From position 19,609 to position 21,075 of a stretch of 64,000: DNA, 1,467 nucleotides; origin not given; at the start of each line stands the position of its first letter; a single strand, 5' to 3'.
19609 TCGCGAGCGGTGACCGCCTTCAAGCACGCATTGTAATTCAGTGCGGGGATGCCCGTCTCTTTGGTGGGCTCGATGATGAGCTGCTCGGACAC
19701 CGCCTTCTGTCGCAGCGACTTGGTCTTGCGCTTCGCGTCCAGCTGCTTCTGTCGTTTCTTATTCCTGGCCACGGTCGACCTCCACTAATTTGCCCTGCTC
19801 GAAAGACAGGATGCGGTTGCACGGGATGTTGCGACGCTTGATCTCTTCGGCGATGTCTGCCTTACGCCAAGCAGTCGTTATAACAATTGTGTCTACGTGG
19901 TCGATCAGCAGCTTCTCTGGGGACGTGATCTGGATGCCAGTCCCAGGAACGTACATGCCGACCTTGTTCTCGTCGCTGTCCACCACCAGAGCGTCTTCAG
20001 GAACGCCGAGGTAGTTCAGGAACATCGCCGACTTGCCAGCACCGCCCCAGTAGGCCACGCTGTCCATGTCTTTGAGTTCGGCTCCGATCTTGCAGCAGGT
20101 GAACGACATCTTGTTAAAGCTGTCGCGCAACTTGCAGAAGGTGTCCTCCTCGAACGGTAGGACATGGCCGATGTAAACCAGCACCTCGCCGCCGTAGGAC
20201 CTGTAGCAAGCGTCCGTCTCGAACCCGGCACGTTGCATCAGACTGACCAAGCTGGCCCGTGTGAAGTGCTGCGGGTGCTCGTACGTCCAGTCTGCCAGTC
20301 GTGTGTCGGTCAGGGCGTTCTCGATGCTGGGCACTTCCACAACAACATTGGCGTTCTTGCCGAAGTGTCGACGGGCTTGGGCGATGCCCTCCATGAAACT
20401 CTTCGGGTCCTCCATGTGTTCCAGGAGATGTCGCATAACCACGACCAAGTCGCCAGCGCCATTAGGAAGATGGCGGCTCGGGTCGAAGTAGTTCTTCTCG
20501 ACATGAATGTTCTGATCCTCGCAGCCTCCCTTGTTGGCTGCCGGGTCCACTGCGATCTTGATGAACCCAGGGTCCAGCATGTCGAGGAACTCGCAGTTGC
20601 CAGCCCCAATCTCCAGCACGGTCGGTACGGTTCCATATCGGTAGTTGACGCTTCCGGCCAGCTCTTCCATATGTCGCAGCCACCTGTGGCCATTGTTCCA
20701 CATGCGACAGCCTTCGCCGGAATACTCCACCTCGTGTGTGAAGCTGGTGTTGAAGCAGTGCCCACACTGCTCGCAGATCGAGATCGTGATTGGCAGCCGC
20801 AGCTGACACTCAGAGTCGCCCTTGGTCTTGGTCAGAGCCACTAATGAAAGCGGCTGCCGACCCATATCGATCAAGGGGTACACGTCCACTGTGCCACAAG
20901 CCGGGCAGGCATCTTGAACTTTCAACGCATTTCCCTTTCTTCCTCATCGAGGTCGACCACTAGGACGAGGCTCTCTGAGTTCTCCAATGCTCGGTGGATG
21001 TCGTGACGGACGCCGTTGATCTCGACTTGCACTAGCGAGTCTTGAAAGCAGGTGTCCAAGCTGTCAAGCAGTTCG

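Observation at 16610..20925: GT41-family (OGT/HMW1C-like) glycosyltransferase plus sugar-type C-methyltransferase operon next to virion proteins saturated with N-X-S/T sequons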

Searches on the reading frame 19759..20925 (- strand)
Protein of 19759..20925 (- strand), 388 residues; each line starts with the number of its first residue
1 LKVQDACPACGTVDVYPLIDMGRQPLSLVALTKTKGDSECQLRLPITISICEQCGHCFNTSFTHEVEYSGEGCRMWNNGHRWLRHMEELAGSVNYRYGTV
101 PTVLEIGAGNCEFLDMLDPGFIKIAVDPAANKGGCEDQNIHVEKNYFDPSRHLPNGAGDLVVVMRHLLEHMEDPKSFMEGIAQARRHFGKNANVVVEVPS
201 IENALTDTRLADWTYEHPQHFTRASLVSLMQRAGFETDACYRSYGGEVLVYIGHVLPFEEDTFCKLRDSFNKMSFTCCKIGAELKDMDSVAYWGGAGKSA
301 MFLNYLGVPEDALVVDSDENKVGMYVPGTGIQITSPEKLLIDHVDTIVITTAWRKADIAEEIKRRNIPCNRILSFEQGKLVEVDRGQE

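Call 3: search_protein_families(library=pfam, proteins=[window:19759-20925:-], max_evalue=0.1)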
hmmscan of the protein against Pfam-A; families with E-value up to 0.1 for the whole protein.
window:19759-20925:- (388 aa): 4 families
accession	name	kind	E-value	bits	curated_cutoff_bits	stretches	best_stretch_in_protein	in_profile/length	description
PF13489.12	Methyltransf_23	-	2.2e-13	50.7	27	1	100-237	23-161/164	Methyltransferase domain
PF08484.17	Methyltransf_14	-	7.2e-11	42.6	23.5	1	286-357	67-139/160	C-methyltransferase C-terminal domain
PF08421.16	Methyltransf_13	-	8e-05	23.2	31.3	1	7-60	1-53/62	Putative zinc binding domain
PF08242.18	Methyltransf_12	-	0.09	14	30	0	104-184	1-91/98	Methyltransferase domain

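Call 4: search_protein_families(library=phrogs, proteins=[window:19759-20925:-], max_evalue=0.01)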
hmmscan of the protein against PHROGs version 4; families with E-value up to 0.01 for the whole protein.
window:19759-20925:- (388 aa): 0 families

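Call 18: search_solved_structures(query=window:19759-20925:-, max_evalue=1, show_alignments=2)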
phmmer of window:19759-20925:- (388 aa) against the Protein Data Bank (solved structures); distinct sequences matched with E-value up to 1: 11.
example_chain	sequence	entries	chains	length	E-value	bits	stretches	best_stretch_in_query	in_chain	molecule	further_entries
4rv9_A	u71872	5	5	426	1.2e-15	60.6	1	5-355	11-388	D-mycarose 3-C-methyltransferase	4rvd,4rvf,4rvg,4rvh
5t64_A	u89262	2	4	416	6.1e-09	38.5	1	6-249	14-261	Sugar 3-C-methyl transferase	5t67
5t6b_A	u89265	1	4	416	3.6e-08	35.9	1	6-249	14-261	Sugar 3-C-methyl transferase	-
3ndi_A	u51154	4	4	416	5.7e-07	32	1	5-249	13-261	Methyltransferase | TcaB9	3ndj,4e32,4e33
4e31_A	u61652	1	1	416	6.1e-07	31.9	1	5-249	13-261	TcaB9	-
4e2x_A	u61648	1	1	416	7.4e-07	31.6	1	5-249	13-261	TcaB9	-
4e2y_A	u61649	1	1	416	1e-06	31.1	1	5-249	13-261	TcaB9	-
4e2z_A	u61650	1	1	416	3.4e-06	29.4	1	5-249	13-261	TcaB9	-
4e2w_A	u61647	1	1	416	4.8e-06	29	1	5-249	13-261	TcaB9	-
4e30_A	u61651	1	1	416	8.7e-06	28.1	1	5-249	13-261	TcaB9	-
3dli_A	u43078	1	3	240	0.024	16.8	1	101-221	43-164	methyltransferase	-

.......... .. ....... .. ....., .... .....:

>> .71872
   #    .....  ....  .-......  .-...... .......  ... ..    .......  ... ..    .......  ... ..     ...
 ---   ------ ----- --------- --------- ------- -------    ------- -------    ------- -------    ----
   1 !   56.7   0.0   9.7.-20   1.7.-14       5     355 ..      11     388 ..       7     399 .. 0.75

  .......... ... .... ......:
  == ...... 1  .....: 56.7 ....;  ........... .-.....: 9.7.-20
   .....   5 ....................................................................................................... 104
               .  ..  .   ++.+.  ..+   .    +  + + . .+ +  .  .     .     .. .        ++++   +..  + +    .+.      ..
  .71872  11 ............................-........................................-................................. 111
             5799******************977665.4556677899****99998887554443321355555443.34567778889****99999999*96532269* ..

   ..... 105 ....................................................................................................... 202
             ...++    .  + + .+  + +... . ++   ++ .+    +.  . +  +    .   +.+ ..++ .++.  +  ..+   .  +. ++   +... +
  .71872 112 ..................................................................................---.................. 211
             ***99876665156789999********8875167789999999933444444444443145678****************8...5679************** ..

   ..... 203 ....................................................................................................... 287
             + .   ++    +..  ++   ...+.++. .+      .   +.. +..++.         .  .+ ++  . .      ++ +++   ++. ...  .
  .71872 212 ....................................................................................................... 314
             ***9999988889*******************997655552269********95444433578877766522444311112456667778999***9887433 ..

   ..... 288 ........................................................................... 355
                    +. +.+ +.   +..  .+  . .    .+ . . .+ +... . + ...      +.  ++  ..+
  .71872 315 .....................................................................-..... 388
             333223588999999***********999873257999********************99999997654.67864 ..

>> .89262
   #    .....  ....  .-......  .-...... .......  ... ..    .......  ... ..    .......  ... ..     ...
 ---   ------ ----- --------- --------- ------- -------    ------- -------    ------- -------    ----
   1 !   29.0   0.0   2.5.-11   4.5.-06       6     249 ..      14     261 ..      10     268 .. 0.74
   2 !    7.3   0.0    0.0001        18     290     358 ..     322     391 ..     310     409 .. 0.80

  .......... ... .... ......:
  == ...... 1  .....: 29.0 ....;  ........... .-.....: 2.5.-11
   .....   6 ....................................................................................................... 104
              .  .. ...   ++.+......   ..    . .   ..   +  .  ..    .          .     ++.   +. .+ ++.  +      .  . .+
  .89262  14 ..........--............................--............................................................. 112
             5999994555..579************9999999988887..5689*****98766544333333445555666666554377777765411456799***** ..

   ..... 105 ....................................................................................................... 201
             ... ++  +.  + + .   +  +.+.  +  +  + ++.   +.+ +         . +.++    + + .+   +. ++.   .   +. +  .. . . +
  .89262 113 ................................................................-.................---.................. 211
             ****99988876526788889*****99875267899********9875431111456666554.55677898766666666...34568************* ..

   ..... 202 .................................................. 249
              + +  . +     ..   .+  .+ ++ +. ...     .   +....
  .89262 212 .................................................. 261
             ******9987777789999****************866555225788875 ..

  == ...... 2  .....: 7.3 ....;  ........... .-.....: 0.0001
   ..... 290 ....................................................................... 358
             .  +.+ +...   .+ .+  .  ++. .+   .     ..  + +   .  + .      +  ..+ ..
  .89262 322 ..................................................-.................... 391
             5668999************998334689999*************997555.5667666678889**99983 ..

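Call 19: search_protein_families(library=ncbifam, proteins=[window:19759-20925:-], max_evalue=0.01)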
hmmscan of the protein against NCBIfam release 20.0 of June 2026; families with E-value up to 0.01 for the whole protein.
window:19759-20925:- (388 aa): 0 families

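Call 68: search_solved_structures(query=A2, max_evalue=0.001, show_alignments=3)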
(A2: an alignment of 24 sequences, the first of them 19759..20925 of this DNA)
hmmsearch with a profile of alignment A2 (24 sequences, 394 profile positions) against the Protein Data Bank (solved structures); distinct sequences matched with E-value up to 0.001: 26.
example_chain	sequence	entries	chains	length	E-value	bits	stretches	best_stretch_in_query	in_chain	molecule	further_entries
4rv9_A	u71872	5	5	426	1.6e-27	99.5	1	3-352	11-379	D-mycarose 3-C-methyltransferase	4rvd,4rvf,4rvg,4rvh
4e2x_A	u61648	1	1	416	2.1e-20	76.1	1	4-355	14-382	TcaB9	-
3ndi_A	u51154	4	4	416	3.1e-20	75.5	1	4-355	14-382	Methyltransferase | TcaB9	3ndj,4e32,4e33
4e31_A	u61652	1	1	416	3.8e-20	75.2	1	4-355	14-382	TcaB9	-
4e2y_A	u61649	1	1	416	3.1e-19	72.2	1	4-355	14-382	TcaB9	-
5t64_A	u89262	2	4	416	9.4e-19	70.6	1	4-356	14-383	Sugar 3-C-methyl transferase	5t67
4e2w_A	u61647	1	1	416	1.4e-18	70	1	4-355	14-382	TcaB9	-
4e2z_A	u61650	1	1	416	1.6e-18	69.9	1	4-355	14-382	TcaB9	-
5t6b_A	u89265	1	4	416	1.2e-17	67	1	4-355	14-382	Sugar 3-C-methyl transferase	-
4e30_A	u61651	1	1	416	1.4e-17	66.7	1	4-355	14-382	TcaB9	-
3dli_A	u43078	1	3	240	3e-09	39.3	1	101-205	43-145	methyltransferase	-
3cc8_A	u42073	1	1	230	2.2e-08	36.5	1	92-249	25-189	Putative methyltransferase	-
5dm2_A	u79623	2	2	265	1.9e-05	26.8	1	98-197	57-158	Methyltransferase domain family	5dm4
5dm1_A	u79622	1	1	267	1.9e-05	26.8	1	98-197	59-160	Methyltransferase domain family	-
4kwc_A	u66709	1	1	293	2.2e-05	26.6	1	98-199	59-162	BpumL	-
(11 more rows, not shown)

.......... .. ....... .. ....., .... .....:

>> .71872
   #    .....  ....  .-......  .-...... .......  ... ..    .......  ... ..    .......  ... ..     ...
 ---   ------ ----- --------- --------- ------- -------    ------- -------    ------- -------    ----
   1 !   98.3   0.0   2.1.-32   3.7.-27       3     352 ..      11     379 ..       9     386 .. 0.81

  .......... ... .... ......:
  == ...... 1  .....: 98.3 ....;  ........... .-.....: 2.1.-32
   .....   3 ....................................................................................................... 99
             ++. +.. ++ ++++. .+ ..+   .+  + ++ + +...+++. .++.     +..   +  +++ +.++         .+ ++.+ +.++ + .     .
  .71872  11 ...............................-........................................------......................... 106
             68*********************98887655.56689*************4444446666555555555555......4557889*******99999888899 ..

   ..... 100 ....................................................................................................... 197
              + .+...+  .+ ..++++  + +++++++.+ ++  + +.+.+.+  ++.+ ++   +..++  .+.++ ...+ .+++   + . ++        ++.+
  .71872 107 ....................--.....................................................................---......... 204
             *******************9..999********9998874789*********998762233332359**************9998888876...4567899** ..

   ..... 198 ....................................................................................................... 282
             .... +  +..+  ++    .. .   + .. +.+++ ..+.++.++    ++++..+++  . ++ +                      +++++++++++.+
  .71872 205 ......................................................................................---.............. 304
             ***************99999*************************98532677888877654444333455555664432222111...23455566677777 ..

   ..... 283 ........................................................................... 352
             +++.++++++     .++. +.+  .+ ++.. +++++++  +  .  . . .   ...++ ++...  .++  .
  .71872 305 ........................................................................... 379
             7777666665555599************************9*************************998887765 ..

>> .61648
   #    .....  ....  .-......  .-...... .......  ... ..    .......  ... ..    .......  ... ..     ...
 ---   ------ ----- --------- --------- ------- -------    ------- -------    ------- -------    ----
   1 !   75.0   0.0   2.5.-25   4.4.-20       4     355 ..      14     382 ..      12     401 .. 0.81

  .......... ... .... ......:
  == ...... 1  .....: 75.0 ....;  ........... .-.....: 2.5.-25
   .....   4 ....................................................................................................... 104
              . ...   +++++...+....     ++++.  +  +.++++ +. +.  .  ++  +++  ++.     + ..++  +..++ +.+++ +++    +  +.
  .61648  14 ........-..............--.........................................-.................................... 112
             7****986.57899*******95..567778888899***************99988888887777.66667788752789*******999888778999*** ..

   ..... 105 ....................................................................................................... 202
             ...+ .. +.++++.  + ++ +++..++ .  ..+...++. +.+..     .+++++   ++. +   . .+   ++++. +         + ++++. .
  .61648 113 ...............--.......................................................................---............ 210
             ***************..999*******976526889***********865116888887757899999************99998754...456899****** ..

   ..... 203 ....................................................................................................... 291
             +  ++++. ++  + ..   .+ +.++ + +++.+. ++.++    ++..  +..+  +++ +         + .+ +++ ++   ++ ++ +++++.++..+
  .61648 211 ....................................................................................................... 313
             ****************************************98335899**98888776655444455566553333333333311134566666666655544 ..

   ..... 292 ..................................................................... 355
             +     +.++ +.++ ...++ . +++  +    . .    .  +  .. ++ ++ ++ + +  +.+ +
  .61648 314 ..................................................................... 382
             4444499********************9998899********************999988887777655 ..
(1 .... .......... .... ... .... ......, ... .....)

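Call 84: search_protein_families(library=padloc, proteins=[window:19759-20925:-], max_evalue=0.001)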
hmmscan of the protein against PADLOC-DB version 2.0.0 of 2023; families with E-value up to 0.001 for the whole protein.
window:19759-20925:- (388 aa): 0 families
